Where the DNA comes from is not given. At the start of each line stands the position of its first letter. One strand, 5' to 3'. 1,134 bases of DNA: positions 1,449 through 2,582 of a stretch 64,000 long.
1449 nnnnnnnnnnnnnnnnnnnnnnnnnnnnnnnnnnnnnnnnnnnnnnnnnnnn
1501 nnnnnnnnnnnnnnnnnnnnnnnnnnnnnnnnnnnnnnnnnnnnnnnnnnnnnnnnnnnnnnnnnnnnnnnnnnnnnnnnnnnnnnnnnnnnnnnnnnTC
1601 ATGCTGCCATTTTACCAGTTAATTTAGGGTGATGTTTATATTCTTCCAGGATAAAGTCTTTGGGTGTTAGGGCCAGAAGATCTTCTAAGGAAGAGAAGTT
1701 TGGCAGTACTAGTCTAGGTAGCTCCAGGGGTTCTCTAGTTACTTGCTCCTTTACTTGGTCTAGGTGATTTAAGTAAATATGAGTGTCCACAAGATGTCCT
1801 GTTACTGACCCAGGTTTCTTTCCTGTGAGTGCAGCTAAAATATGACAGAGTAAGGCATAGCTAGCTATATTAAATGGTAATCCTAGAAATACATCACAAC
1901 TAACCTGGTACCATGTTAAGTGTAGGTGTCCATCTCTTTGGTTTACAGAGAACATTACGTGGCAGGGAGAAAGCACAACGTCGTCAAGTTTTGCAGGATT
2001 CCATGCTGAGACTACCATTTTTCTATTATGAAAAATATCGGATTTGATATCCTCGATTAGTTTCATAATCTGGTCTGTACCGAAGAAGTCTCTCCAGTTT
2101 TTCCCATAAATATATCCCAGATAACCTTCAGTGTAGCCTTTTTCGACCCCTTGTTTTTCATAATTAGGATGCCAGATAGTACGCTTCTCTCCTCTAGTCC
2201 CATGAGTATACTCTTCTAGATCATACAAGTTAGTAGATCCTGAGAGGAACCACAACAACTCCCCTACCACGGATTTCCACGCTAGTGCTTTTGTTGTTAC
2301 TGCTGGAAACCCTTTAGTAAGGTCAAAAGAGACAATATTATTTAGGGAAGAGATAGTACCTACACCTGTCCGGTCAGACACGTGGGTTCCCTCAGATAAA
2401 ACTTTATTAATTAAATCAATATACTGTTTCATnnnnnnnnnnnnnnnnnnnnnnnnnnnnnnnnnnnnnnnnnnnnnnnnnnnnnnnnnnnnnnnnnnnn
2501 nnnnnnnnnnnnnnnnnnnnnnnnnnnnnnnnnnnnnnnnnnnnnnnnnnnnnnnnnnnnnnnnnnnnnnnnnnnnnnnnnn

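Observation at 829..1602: Free-standing GIY-YIG homing endonuclease next to thymidylate synthase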

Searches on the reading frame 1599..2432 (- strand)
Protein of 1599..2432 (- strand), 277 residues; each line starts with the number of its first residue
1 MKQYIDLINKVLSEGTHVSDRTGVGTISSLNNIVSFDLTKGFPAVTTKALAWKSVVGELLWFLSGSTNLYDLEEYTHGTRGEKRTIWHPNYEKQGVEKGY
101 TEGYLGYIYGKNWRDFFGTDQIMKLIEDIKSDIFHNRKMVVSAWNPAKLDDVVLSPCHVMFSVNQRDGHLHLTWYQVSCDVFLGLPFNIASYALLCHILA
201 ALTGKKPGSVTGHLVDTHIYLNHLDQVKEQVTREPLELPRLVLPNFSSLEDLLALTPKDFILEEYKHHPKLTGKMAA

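Call 3: search_protein_families(library=pfam, proteins=[window:1599-2432:-], max_evalue=0.01)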
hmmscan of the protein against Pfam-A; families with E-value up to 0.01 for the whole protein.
window:1599-2432:- (277 aa): 1 family
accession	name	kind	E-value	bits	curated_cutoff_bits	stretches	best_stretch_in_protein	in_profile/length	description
PF00303.24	Thymidylat_synt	-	1.3e-82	277.3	24.3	1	2-276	1-265/266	Thymidylate synthase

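Call 44: find_homologous_proteins(query=window:1599-2432:-, max_evalue=1e-40)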
Query window:1599-2432:- (277 aa): 7786 proteins with E <= 1e-40 among 8000 candidates; the best 120 are listed.
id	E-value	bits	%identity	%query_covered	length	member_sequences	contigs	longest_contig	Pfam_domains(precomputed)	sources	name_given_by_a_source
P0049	1.2e-187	640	100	100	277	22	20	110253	PF00303.25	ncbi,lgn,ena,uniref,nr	ncbi:thymidylate synthase [Salmonella phage SP-3]|uniref:thymidylate synthase n=1 Tax=Salmonella pha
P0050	1.1e-154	532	83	100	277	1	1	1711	PF00303.25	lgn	-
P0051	1.0e-148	513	80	100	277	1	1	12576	PF00303.25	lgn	-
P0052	1.4e-122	427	67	100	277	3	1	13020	PF00303.25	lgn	-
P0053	1.8e-119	417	66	100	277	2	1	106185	PF00303.25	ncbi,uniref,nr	ncbi:putative thymidylate synthase [Pectobacterium phage DU_PP_V]|uniref:thymidylate synthase n=1 Ta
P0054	1.3e-96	342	57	100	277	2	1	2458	PF00303.25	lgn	-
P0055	4.7e-93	330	55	100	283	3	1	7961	PF00303.25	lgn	-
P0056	1.3e-92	329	54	100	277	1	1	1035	PF00303.25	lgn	-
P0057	9.9e-91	322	54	100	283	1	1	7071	PF00303.25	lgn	-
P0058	2.4e-90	321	54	100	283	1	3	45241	PF00303.25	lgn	-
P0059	1.7e-89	318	54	100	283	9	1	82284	PF00303.25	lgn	-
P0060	1.8e-89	318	55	100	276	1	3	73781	PF00303.25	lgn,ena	-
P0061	7.6e-88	313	53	99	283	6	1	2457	PF00303.25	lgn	-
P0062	1.7e-87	312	54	100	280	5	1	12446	PF00303.25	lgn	-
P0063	2.1e-87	311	52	100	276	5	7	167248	PF00303.25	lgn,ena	-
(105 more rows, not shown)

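Call 46: search_dna_similar(query=window:1599-2432:-, collection=phages, mode=protein, max_rows=30, max_evalue=1e-60)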
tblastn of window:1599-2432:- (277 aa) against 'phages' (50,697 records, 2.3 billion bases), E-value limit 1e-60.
Records with a match: 1238; places in all: 1239; records where one place covers at least 80% of the query: 1221.
Best place of each record, by identity: >=99% 4; 95-99% 4; 60-80% 4; <60% 1226.
By first word of the organism name: Escherichia 480; Klebsiella 273; Salmonella 75; Shigella 70; Acinetobacter 57; Enterobacter 54; Aeromonas 52; Enterobacteria 31; Citrobacter 24; Serratia 18; and 26 more.
By host as written in the record: Escherichia coli 189; - 133; Klebsiella pneumoniae 89; Escherichia coli O157:H7 26; Escherichia coli K-12 20; Shigella sp. 18; Acinetobacter baumannii 18; Salmonella enterica 17; and 313 more.
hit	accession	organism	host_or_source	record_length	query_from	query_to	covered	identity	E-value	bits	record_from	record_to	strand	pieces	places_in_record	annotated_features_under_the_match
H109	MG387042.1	Salmonella phage SP3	Salmonella sp.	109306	1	277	100%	99.6%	7e-176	543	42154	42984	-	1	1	thymidylate synthase | dihydrofolate reductase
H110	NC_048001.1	Salmonella phage SP3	Salmonella sp.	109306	1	277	100%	99.6%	7e-176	543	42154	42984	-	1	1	thymidylate synthase | dihydrofolate reductase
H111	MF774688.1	Salmonella phage SP1a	Gallus gallus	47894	1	277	100%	99.3%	2e-175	541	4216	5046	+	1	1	hypothetical protein (x2) | putative dihydrofolate reductase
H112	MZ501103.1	Escherichia phage SelmaRatti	Escherichia coli K-12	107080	1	277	100%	99.3%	3e-175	541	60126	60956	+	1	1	thymidylate synthase | dihydrofolate reductase | putative homing endonuclease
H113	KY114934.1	Salmonella phage SP01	Salmonella enterica subsp. enterica ...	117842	1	277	100%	98.9%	5e-175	541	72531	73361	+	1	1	thymidylate synthase | dihydrofolate reductase | homing endonuclease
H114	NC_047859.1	Salmonella phage SP01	Salmonella enterica subsp. enterica ...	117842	1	277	100%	98.9%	5e-175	541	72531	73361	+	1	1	thymidylate synthase | dihydrofolate reductase | homing endonuclease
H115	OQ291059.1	Salmonella phage Kenya-K42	Salmonella enterica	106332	1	277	100%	98.6%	1e-175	542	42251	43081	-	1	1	record has no annotation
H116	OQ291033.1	Salmonella phage Kenya-K36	Salmonella enterica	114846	1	277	100%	98.6%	1e-175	542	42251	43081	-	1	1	thymidylate synthase | hypothetical protein | dihydrofolate reductase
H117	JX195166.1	Pectobacterium phage My1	-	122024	1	277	100%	68.2%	2e-115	369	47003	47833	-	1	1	putative thymidylate synthase | putative dihydrofolate reductase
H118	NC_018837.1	Pectobacterium phage My1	-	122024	1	277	100%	68.2%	2e-115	369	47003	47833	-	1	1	thymidylate synthase | putative dihydrofolate reductase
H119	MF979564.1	Pectobacterium phage DU_PP_V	Pectobacterium sp.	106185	1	277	100%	66.1%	3e-112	360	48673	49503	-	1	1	putative thymidylate synthase | putative dihydrofolate reductase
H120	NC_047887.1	Pectobacterium phage DU_PP_V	Pectobacterium sp.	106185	1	277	100%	66.1%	3e-112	360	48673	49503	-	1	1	thymidylate synthase | putative dihydrofolate reductase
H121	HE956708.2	Yersinia phage phiR2-01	Yersinia enterocolitica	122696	1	277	100%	55.0%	1e-79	267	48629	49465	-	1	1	g083: Thymidylate synthase | g084: putative dihydrofolate reductase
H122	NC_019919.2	Yersinia phage phiR2-01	Yersinia enterocolitica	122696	1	277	100%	55.0%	1e-79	267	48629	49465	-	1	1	g083: thymidylate synthase | g084: putative dihydrofolate reductase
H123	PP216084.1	Escherichia phage vB_EcoS_HZ_ZJUN2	Escherichia coli NDM-1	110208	1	277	100%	54.6%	4e-81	271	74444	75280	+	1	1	thymidylate synthase | dihydrofolate reductase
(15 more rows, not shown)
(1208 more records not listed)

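Call 47: get_annotated_region(hit=H117, flank=2500)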
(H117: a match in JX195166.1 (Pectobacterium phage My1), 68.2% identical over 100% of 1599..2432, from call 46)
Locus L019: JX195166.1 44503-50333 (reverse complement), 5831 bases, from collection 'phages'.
description: Pectobacterium phage My1, complete genome.
organism: Pectobacterium phage My1 (NCBI taxid 1204539)
taxonomy: Viruses; Duplodnaviria; Heunggongvirae; Uroviricota; Caudoviricetes; Demerecviridae; Mccorquodalevirinae; Myunavirus; Myunavirus My1
host: -; source: -; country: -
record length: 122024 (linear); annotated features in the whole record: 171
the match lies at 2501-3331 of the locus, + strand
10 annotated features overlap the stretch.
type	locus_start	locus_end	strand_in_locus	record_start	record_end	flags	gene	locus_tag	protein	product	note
CDS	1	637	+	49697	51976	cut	-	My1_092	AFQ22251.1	putative ribonucleoside-diphosphate reductase alpha subunit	-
CDS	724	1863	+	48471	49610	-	-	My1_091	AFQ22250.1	putative ribonucleotide reductase beta subunit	-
CDS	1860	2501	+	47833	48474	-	-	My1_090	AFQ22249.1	putative dihydrofolate reductase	-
CDS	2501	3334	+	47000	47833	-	-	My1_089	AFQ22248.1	putative thymidylate synthase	-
CDS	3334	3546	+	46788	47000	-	-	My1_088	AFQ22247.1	hypothetical protein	-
CDS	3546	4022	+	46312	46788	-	-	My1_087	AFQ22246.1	putative ribonuclease H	-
CDS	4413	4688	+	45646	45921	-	-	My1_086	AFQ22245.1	hypothetical protein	-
CDS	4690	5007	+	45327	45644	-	-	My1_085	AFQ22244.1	hypothetical protein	-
CDS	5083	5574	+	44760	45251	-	-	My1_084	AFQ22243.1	hypothetical protein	-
CDS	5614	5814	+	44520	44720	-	-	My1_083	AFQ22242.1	hypothetical protein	-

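Call 48: get_annotated_region(hit=H119, flank=2500)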
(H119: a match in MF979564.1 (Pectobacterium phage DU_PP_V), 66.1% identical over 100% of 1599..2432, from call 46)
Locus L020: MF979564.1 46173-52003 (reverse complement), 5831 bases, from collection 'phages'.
description: Pectobacterium phage DU_PP_V, complete genome.
organism: Pectobacterium phage DU_PP_V (NCBI taxid 2041492)
taxonomy: Viruses; Duplodnaviria; Heunggongvirae; Uroviricota; Caudoviricetes; Demerecviridae; Mccorquodalevirinae; Hongcheonvirus; Hongcheonvirus DUPPV
host: Pectobacterium sp.; source: -; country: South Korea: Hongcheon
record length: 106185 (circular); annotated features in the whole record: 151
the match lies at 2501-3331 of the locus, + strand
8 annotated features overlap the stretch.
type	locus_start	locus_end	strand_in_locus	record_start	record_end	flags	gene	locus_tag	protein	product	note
CDS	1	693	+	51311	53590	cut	-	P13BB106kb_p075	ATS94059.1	putative ribonucleoside-diphosphate reductase alpha subunit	-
CDS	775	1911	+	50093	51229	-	-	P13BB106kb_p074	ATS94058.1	putative ribonucleotide reductase beta subunit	-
CDS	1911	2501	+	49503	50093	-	-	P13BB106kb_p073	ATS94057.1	putative dihydrofolate reductase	-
CDS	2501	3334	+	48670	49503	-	-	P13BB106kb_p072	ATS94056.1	putative thymidylate synthase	-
CDS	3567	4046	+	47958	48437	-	-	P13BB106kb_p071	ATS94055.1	putative ribonuclease H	-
CDS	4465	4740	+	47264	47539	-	-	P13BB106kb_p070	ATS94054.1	hypothetical protein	-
CDS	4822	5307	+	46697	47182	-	-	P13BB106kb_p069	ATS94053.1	hypothetical protein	-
CDS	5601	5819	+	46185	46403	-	-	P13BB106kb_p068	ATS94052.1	hypothetical protein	-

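Call 65: find_encoding_contigs(protein=P0052, flank=3000, max_places=1)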
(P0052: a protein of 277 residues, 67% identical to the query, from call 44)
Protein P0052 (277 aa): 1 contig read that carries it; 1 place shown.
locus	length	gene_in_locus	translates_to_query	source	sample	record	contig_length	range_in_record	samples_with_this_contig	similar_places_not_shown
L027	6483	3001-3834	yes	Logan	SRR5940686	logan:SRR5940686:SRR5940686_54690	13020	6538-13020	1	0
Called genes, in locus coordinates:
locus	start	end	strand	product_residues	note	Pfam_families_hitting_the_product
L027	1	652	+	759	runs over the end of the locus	PF00317:Ribonuc_red_lgN (weak), PF02867:Ribonuc_red_lgC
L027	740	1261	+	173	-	-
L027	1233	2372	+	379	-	PF00268:Ribonuc_red_sm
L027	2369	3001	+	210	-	-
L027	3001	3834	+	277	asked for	PF00303:Thymidylat_synt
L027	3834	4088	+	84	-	-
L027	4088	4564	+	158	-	PF00075:RNase_H, PF13456:RVT_3 (weak)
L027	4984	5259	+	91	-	-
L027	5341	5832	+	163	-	PF22887:DUF7022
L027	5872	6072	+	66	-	-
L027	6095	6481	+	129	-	?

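Call 80: search_protein_families(library=phrogs, proteins=[window:1599-2432:-], max_evalue=0.001)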
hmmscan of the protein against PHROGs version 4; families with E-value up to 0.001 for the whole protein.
window:1599-2432:- (277 aa): 4 families
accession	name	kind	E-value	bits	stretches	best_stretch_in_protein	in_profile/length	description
phrog_160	-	DNA, RNA and nucleotide metabolism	1.5e-103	347.2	1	1-277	33-308/335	thymidylate synthase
phrog_5682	-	DNA, RNA and nucleotide metabolism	2e-57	194.9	1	71-276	17-208/209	thymidylate synthase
phrog_5131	-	DNA, RNA and nucleotide metabolism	3.9e-16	60.3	1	108-244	102-241/357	thymidylate synthase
phrog_3676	-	DNA, RNA and nucleotide metabolism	5e-06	26.9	1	120-230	114-237/351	thymidylate synthase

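Call 81: search_protein_families(library=ncbifam, proteins=[window:1599-2432:-], max_evalue=0.001)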
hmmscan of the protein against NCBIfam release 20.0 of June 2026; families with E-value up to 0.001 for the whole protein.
window:1599-2432:- (277 aa): 8 families
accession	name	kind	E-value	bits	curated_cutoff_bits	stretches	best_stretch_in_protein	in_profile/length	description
NF002497.0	PRK01827.1-3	equivalog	2.3e-78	263.2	327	1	1-276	1-263/264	thymidylate synthase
NF002496.0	PRK01827.1-2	equivalog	2.4e-73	247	325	2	103-276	142-317/318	thymidylate synthase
TIGR03284.1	thym_sym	equivalog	3.9e-73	246.2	108.35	1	2-276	1-295/296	thymidylate synthase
NF002499.0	PRK01827.1-5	equivalog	1.5e-69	234.1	405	1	1-276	1-263/264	thymidylate synthase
NF010393.0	PRK13821.1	equivalog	2.4e-54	184.5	576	2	119-276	155-322/323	thymidylate synthase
NF002498.0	PRK01827.1-4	equivalog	7.4e-42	143.6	427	1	1-271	1-277/283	thymidylate synthase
NF002495.0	PRK01827.1-1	equivalog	2.9e-37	128.7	327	1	3-275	7-277/279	thymidylate synthase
TIGR03283.1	thy_syn_methano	equivalog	6.1e-13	48.7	174.55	1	90-225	65-199/201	thymidylate synthase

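Call 84: search_protein_representatives(protein=window:1599-2432:-)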
Query: 277 residues. Proteins with E-value up to 0.001 (for the whole library): 12862; up to 1e-10: 8418; up to 1e-30: 2853. The best 150 are listed.
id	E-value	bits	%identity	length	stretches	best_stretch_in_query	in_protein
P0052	4.6e-123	426.8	67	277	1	1-277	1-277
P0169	3.5e-81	289.4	53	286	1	1-276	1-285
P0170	1.8e-76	273.9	52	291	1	1-276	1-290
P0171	1.0e-71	258.4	51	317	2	1-115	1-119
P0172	5.8e-71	255.9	51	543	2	2-114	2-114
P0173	9.6e-69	248.6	49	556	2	1-121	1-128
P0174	2.3e-68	247.4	49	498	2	119-276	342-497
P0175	1.6e-67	244.6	47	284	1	4-277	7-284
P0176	1.1e-65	238.6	49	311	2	111-276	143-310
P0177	3.5e-65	236.9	50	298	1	3-276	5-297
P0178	4.3e-64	233.3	44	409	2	114-272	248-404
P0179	5.6e-64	233.0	47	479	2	110-272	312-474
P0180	7.4e-63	229.3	48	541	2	103-274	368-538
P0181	1.1e-62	228.7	46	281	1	2-276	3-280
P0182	3.2e-62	227.2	49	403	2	117-276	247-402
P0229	1.6e-54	201.9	43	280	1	2-270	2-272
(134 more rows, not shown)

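Call 87: find_encoding_contigs(protein=P0229, flank=3000, max_places=2)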
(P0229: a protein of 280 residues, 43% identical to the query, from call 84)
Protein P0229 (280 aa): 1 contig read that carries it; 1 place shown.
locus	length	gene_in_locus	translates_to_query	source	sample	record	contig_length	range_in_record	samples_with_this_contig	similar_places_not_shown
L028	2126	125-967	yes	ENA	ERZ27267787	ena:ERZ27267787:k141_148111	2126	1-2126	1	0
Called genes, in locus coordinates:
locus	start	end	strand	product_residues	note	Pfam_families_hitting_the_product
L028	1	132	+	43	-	?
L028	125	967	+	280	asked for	PF00303:Thymidylat_synt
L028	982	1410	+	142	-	-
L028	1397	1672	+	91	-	-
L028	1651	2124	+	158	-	?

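Call 88: find_related_loci(query=window:1599-2432:-, collection=viral_contigs, flank=2500)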
Query window:1599-2432:- (277 aa) in viral_contigs; peptide patterns used: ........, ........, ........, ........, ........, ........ (x = any residue, [..] = any of these).
39 stretches matched a pattern; 30 encode a relative of the query (tblastn E <= 1e-3); 29 distinct loci.
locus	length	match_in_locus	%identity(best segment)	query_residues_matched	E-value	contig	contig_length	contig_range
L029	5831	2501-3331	99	1-277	0e+0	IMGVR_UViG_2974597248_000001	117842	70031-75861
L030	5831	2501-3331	100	1-277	0e+0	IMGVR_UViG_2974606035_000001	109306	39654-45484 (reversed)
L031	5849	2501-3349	45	1-276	4e-73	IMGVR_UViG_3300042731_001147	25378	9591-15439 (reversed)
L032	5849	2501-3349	45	1-276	4e-73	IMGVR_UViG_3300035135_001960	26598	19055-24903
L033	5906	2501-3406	46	1-276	6e-72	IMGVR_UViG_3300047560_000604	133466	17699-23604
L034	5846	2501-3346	47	1-277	2e-71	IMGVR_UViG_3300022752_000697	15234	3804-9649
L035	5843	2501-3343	47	1-276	6e-70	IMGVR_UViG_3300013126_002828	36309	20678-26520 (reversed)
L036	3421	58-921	45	1-276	8e-70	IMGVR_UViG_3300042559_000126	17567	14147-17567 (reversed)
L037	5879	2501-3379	43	1-276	2e-66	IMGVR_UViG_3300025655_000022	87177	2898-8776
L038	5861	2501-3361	42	4-276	8e-66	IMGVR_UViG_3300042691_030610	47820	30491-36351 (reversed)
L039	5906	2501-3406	41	1-276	9e-61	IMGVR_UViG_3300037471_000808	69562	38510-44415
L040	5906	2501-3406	41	1-276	9e-61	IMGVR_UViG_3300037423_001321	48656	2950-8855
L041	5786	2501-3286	41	3-277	4e-60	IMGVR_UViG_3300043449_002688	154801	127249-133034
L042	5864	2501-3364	38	1-277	4e-57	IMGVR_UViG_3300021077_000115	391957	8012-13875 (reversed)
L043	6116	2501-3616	35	2-275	6e-56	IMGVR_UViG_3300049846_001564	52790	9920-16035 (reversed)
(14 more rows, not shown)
